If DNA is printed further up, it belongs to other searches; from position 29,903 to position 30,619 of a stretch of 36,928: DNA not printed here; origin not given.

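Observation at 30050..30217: Integrase C-terminal remnant fused in frame to a Lar-like domain: footprint of a lost lysogeny module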

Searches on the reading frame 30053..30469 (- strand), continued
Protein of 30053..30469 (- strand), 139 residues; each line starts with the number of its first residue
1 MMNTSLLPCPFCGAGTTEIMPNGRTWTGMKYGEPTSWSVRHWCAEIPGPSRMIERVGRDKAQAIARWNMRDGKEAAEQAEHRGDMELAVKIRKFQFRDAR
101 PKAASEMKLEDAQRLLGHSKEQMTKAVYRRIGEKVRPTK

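Call 18: find_homologous_proteins(query=L002:4847-5965:+, max_evalue=1e-10)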
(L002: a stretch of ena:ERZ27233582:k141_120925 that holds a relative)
Query L002:4847-5965:+ (373 aa): 1924 proteins with E <= 1e-10 among 8000 candidates; the best 120 are listed.
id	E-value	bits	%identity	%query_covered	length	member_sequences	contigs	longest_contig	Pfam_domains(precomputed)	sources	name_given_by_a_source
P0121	8.5e-222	754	92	98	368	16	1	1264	PF00589.28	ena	-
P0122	1.8e-213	726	90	98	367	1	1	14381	PF00589.28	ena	-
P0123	1.2e-192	658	80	100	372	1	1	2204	PF00589.28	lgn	-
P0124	2.8e-159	548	69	98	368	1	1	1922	PF00589.28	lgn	-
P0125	2.8e-158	545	69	98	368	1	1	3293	PF00589.28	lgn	-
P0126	4.6e-157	541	68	98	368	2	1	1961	PF00589.28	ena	-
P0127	8.3e-157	540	71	94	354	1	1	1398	PF00589.28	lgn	-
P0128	1.5e-155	536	68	98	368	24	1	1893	PF00589.28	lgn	-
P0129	4.1e-155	534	68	98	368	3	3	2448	PF00589.28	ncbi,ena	-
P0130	7.1e-155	533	68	98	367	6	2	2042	PF00589.28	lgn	-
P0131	7.9e-155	533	70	94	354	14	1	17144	PF00589.28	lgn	-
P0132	1.1e-153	529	70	94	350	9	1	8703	PF00589.28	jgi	-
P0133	2.8e-153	528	67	98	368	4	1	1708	PF00589.28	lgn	-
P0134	1.3e-152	526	67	98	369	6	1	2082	PF00589.28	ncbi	-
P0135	8.2e-152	523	66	98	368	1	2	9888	PF00589.28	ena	-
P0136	2.4e-149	515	64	98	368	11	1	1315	PF00589.28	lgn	-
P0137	3.4e-149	515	69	94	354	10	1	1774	PF00589.28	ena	-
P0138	6.7e-148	511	64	98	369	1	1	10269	PF00589.28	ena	-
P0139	3.1e-144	498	63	98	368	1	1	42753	PF00589.28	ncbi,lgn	-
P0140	4.7e-142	491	63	98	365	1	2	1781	PF00589.28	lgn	-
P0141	3.2e-141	489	63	98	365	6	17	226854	PF00589.28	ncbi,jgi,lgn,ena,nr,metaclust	ncbi:MAG TPA: tyrosine-type recombinase/integrase [Candidatus Accumulibacter phosphatis]|nr:MAG: int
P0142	2.6e-140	486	61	98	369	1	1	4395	PF00589.28,PF24624.2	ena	-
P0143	3.0e-140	485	64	98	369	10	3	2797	PF00589.28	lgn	-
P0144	1.3e-139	483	64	98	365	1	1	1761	PF00589.28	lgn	-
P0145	3.2e-138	479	63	98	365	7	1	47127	PF00589.28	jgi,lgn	-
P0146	3.3e-138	479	63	98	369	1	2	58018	PF00589.28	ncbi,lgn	-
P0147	3.1e-137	475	63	99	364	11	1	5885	PF00589.28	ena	-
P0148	1.8e-135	470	63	98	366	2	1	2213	PF00589.28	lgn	-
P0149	3.1e-135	469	62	98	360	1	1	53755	PF00589.28,PF24624.2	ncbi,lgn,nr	ncbi:integrase [Betaproteobacteria bacterium]|nr:integrase [Betaproteobacteria bacterium]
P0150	4.0e-135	468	61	98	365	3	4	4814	PF00589.28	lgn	-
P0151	1.2e-134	467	62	98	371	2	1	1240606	PF00589.28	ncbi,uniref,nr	ncbi:tyrosine-type recombinase/integrase [Paucibacter sp. APW11]|uniref:Tyrosine-type recombinase/in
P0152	2.0e-133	463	61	98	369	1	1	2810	PF00589.28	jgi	jgi:integrase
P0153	1.7e-132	460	58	99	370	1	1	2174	PF00589.28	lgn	-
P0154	2.4e-132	459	62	98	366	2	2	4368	PF00589.28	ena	-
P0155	2.7e-132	459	61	98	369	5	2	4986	PF00589.28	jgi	jgi:integrase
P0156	2.7e-132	459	62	98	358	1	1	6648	PF00589.28,PF24624.2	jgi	jgi:integrase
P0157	4.1e-132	459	60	98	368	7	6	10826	PF00589.28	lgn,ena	-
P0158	5.0e-132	458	62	98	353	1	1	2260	PF00589.28,PF24624.2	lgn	-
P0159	5.4e-132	458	62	94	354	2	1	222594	PF00589.28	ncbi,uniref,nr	ncbi:integrase [Polynucleobacter sphagniphilus]|uniref:tyrosine-type recombinase/integrase n=1 Tax=P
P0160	6.4e-132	458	60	98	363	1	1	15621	PF00589.28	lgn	-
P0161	3.0e-131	456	62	98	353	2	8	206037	PF00589.28,PF24624.2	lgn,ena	-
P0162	4.3e-131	455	62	98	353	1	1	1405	PF00589.28,PF24624.2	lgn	-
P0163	4.3e-131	455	58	98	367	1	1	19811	PF00589.28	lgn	-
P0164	1.5e-130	453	61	98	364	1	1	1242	PF00589.28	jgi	jgi:integrase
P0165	2.1e-130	453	60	98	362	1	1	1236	PF00589.28,PF24624.2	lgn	-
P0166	3.4e-130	452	59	97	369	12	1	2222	PF00589.28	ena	-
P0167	6.0e-130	451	60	98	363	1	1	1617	PF00589.28,PF24624.2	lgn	-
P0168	6.3e-130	451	62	99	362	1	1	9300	PF00589.28,PF24624.2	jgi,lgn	jgi:integrase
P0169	1.7e-129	450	61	98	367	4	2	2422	PF00589.28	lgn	-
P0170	3.5e-129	449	59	98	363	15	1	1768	PF00589.28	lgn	-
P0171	6.8e-129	448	61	98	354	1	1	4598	PF00589.28,PF24624.2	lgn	-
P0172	1.1e-128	447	60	98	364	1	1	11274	PF00589.28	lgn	-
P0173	4.7e-128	445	60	98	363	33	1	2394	PF00589.28,PF24624.2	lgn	-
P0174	5.4e-128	445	57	98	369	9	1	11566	PF00589.28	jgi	jgi:integrase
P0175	1.0e-127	444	60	98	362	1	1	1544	PF00589.28,PF24624.2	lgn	-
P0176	1.7e-127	443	61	98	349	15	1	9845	PF00589.28,PF24624.2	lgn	-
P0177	1.8e-127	443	57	99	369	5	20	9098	PF00589.28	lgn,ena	-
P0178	3.8e-127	442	59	98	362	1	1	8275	PF00589.28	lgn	-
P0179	4.7e-127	442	59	98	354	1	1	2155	PF00589.28,PF24624.2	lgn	-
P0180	7.2e-127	441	61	94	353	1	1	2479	PF00589.28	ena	-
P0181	1.2e-126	441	60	98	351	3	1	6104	PF00589.28,PF24624.2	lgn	-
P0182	1.3e-126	441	58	98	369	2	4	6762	PF00589.28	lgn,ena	-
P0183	1.8e-126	440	60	98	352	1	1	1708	PF00589.28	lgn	-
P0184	3.0e-126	439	58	98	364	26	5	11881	PF00589.28,PF24624.2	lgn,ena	-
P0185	3.5e-126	439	59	98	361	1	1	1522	PF00589.28,PF24624.2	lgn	-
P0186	3.6e-126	439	58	100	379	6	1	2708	PF00589.28,PF24624.2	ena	-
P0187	6.1e-126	438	60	98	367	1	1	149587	PF00589.28,PF24624.2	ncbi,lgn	-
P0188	6.2e-126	438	57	98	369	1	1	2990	PF00589.28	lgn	-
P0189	7.3e-126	438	59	98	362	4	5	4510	PF00589.28,PF24624.2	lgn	-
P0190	1.4e-125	437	58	98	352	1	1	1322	PF00589.28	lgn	-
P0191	5.2e-125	435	59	98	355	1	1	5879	PF00589.28,PF24624.2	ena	-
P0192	6.1e-125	435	61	94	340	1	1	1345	PF00589.28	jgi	-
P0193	7.9e-125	435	60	98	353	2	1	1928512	PF00589.28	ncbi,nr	ncbi:MAG: tyrosine-type recombinase/integrase [Rhodocyclaceae bacterium]|nr:tyrosine-type recombinas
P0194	9.1e-125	434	58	98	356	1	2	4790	PF00589.28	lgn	-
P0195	2.8e-124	433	60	94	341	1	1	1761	PF00589.28,PF24624.2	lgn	-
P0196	3.3e-124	433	59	98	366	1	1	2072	PF00589.28,PF24624.2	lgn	-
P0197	7.4e-124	431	59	98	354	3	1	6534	PF00589.28,PF24624.2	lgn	-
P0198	7.5e-124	431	58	98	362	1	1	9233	PF00589.28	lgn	-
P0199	7.6e-124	431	58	98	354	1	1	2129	PF00589.28,PF24624.2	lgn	-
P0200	9.9e-124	431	59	98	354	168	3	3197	PF00589.28,PF24624.2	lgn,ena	-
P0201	1.3e-123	431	59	98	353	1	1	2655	PF00589.28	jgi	-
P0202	1.6e-123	430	59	98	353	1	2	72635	PF00589.28,PF24624.2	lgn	-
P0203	1.8e-123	430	59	98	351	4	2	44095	PF00589.28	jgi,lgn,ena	-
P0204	2.7e-123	430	58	98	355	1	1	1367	PF00589.28,PF24624.2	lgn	-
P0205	3.0e-123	429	58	98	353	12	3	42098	PF00589.28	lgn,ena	-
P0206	5.4e-123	429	60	94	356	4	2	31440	PF00589.28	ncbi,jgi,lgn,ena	jgi:integrase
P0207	5.8e-123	429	58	98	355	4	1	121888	PF00589.28,PF24624.2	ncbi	-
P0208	6.9e-123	428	60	94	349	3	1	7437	PF00589.28,PF24624.2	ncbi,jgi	jgi:integrase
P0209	7.8e-123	428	59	98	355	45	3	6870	PF00589.28,PF24624.2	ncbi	-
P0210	8.6e-123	428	58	98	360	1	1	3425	PF00589.28,PF24624.2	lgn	-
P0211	8.7e-123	428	58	98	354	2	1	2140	PF00589.28,PF24624.2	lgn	-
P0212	9.5e-123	428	58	99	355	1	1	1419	PF00589.28,PF24624.2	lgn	-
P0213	1.1e-122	428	58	98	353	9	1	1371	PF00589.28,PF24624.2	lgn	-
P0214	1.3e-122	427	59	99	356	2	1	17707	PF00589.28,PF24624.2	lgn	-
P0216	1.6e-122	427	59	98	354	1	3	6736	PF00589.28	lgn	-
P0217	2.0e-122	427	58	98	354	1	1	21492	PF00589.28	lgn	-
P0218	2.3e-122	427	57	98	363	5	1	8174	PF00589.28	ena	-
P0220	5.5e-122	425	58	98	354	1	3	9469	PF00589.28,PF24624.2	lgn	-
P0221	6.8e-122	425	58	98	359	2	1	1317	PF00589.28,PF24624.2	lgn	-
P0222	7.1e-122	425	58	98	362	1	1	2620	PF00589.28,PF24624.2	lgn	-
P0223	7.8e-122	425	58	98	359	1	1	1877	PF00589.28,PF24624.2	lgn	-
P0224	7.8e-122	425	58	99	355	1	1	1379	PF00589.28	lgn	-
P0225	8.7e-122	425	58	98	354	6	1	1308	PF00589.28,PF24624.2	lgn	-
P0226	1.0e-121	424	59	98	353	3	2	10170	PF00589.28,PF24624.2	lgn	-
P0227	1.0e-121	424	56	98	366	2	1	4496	PF00589.28,PF24624.2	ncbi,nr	ncbi:MAG: hypothetical protein IT497_00010 [Ottowia sp.]|nr:hypothetical protein [Ottowia sp.]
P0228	1.1e-121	424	58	98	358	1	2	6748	PF00589.28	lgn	-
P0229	1.2e-121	424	58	98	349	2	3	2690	PF00589.28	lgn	-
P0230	1.2e-121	424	58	98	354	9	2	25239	PF00589.28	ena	-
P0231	1.2e-121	424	59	94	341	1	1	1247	PF00589.28,PF24624.2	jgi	jgi:integrase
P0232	1.8e-121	424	57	98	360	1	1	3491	PF00589.28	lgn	-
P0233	2.3e-121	423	57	98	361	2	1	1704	PF00589.28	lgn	-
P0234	2.5e-121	423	59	98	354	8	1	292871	PF00589.28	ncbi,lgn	ncbi:MAG: tyrosine-type recombinase/integrase [Thiobacillus sp.]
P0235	2.5e-121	423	60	94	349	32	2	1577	PF00589.28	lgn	-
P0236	2.8e-121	423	57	98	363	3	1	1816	PF00589.28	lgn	-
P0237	3.3e-121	423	55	98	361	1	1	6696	PF00589.28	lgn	-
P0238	4.0e-121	422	58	98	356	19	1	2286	PF00589.28,PF24624.2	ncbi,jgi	jgi:integrase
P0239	4.9e-121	422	58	98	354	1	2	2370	PF00589.28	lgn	-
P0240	5.6e-121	422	59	98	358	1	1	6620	PF00589.28,PF24624.2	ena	-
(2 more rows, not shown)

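Call 26: find_encoding_contigs(protein=P0005, flank=6000, max_places=4)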
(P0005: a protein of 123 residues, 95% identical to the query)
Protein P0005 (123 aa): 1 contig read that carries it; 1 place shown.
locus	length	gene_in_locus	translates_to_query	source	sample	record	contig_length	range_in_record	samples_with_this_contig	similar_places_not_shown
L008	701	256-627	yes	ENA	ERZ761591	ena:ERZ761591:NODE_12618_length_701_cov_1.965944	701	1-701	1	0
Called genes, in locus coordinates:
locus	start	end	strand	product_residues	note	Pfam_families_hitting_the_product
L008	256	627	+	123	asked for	-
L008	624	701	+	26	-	?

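Call 27: find_encoding_contigs(protein=P0008, flank=6000, max_places=4)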
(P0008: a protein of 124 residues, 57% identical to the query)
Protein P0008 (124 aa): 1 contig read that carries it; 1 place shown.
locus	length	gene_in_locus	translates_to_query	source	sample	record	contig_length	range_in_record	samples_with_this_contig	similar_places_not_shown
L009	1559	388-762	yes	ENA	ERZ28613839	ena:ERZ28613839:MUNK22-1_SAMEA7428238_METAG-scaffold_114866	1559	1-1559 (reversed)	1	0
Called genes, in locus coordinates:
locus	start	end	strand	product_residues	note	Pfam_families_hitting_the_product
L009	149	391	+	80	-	-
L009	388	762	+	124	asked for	-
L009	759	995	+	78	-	-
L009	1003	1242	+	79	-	-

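Call 28: find_encoding_contigs(protein=P0056, flank=6000, max_places=3)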
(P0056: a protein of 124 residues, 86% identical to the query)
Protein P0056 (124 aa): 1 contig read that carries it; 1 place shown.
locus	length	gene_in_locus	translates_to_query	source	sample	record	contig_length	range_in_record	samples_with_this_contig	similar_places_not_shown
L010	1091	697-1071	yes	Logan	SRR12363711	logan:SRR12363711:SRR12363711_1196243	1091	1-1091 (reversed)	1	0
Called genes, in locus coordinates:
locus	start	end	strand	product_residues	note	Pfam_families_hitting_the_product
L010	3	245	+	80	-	?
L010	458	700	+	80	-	-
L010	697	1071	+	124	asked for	-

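Call 29: find_encoding_contigs(protein=P0010, flank=6000, max_places=3)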
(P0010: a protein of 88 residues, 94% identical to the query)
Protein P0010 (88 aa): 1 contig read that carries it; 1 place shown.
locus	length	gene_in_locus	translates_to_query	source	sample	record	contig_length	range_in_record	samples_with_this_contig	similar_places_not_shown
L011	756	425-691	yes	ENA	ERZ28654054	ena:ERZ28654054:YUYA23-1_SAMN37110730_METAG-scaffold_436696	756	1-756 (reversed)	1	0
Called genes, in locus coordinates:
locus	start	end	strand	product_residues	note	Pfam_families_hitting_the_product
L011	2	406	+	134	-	?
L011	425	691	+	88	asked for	-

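Call 30: find_encoding_contigs(protein=P0017, flank=6000, max_places=3)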
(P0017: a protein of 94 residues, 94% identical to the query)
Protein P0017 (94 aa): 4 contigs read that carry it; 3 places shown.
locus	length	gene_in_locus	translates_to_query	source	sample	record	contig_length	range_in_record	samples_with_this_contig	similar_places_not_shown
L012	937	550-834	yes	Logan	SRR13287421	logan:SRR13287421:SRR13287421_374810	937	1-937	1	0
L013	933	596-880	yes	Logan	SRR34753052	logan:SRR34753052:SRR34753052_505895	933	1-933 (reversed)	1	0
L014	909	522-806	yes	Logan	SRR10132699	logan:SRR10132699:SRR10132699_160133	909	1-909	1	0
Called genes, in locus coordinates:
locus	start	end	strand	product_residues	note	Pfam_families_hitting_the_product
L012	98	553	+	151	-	-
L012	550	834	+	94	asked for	-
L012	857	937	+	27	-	?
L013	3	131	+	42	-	?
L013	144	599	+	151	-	-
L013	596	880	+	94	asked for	-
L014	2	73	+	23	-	?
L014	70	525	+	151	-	-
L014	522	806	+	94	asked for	-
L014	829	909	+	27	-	?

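Call 31: find_encoding_contigs(protein=P0122, flank=8000, max_places=3)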
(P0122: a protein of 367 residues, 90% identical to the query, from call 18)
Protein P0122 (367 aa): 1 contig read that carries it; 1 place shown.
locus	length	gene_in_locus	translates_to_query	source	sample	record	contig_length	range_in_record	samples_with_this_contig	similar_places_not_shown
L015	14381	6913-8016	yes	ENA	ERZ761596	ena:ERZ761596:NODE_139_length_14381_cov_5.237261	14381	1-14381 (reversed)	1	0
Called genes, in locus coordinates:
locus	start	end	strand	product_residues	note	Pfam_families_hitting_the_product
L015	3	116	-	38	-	?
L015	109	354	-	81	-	-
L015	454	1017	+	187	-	-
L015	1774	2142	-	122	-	-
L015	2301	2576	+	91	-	-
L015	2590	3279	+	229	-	PF03781:FGE-sulfatase (weak)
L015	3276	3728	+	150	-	-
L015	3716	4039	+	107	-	-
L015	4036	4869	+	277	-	-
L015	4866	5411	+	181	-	-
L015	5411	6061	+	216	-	PF13392:HNH_3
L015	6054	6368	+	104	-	-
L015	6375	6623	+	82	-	-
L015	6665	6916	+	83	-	PF12844:HTH_19 (weak), PF13560:HTH_31, PF01381:HTH_3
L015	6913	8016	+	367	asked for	PF00589:Phage_integrase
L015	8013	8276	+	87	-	-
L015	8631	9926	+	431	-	-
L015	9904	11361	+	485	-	PF00176:SNF2-rel_dom, PF00271:Helicase_C (weak)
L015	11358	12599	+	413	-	PF01507:PAPS_reduct, PF11922:DUF3440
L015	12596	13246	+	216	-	-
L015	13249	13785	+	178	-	-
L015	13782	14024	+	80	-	PF13560:HTH_31 (weak)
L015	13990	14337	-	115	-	-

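Call 55: search_solved_structures(query=L002:4847-5965:+, max_evalue=0.001, show_alignments=1)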
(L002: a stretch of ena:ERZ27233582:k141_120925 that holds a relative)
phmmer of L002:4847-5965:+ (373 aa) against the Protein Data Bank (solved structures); distinct sequences matched with E-value up to 0.001: 6.
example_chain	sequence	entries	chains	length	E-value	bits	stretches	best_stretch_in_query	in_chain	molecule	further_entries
5j0n_E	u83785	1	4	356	1.2e-07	34.4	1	76-359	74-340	Integrase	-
1z1b_A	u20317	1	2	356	1.3e-07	34.3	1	77-359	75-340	Integrase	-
1p7d_A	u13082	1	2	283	1.3e-07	34.3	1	80-359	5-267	Integrase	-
1z19_A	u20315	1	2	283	1.4e-07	34.1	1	80-359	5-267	Integrase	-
1z1g_A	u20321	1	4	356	1.6e-07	33.9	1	76-359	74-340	Integrase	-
1ae9_A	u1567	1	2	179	1.3e-05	27.6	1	211-359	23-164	LAMBDA INTEGRASE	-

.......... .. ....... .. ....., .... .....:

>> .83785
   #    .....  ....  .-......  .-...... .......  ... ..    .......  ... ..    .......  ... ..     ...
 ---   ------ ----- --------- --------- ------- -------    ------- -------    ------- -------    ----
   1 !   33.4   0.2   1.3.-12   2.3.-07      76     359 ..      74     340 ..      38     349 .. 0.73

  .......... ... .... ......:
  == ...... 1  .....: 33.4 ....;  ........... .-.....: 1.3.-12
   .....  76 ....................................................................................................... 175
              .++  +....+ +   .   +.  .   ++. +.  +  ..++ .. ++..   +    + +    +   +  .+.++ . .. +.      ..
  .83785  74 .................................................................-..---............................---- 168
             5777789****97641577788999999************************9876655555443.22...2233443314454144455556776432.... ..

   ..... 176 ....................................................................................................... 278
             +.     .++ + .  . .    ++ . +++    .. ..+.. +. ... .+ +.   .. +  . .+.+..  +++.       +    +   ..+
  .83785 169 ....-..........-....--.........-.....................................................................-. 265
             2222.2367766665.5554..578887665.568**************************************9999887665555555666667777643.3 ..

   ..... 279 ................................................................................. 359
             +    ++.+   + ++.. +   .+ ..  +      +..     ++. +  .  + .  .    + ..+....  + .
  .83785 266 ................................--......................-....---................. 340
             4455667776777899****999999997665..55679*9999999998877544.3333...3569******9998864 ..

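Call 74: find_related_loci(query=L002:4847-5965:+, collection=genome_contigs, flank=6000)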
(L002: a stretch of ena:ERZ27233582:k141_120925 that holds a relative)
Query L002:4847-5965:+ (373 aa) in genome_contigs; peptide patterns used: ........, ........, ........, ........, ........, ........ (x = any residue, [..] = any of these).
89 stretches matched a pattern; 11 encode a relative of the query (tblastn E <= 1e-3); 11 distinct loci.
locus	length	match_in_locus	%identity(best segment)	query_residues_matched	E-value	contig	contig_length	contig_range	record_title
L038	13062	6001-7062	61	6-373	5e-141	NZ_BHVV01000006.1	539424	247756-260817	Sulfurisoma sediminicola strain BSN1 BSN1_6, whole genome shotgun sequence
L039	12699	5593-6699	58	7-373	3e-138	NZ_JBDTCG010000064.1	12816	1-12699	MAG: Collimonas sp. isolate cluster2_bin.150 k127_2792422, whole genome shotgun sequence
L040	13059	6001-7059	60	7-373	4e-136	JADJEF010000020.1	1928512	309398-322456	MAG: Rhodocyclaceae bacterium isolate Aved_18-Q3-R54-62_MAXAC.403 tig01608094-10-19270520, whole genome shotgun sequence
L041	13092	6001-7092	59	5-373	1e-132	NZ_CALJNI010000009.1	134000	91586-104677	MAG: uncultured Azonexus sp. isolate R1_Bin_Bin_26_sub_1 c_000000093155, whole genome shotgun sequence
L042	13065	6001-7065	58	7-373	2e-131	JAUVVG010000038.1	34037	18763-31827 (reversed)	MAG: Azoarcus sp. isolate CSMAG_1158 CSMAG_1158_k127_110463_length_34037_cov_15.0000, whole genome shotgun sequence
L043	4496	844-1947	56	5-373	6e-128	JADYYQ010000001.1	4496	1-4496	MAG: Ottowia sp. isolate SJ537 c_000000003431, whole genome shotgun sequence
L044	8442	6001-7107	60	4-373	2e-126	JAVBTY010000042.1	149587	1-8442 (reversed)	MAG: Rhodocyclaceae bacterium isolate EPI_MAG_00263 c_000000729629, whole genome shotgun sequence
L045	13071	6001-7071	57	6-373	2e-125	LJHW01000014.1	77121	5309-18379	Beta proteobacterium AAP65 AAP65_Contigs_14, whole genome shotgun sequence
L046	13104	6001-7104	56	5-373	1e-124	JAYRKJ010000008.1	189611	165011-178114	MAG: Burkholderiaceae bacterium isolate XM2_XAASGE1bin.12 NODE_108_length_189611_cov_4.762080, whole genome shotgun sequ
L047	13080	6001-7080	53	7-373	6e-117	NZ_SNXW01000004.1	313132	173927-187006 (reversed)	Aquabacterium commune strain DSM 11901 Ga0310490_104, whole genome shotgun sequence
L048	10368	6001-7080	56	1-373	1e-121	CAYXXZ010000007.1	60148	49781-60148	MAG TPA_asm: uncultured Porticoccaceae bacterium isolate binchicken_co173_116 genome assembly, contig: NODE_1708_length_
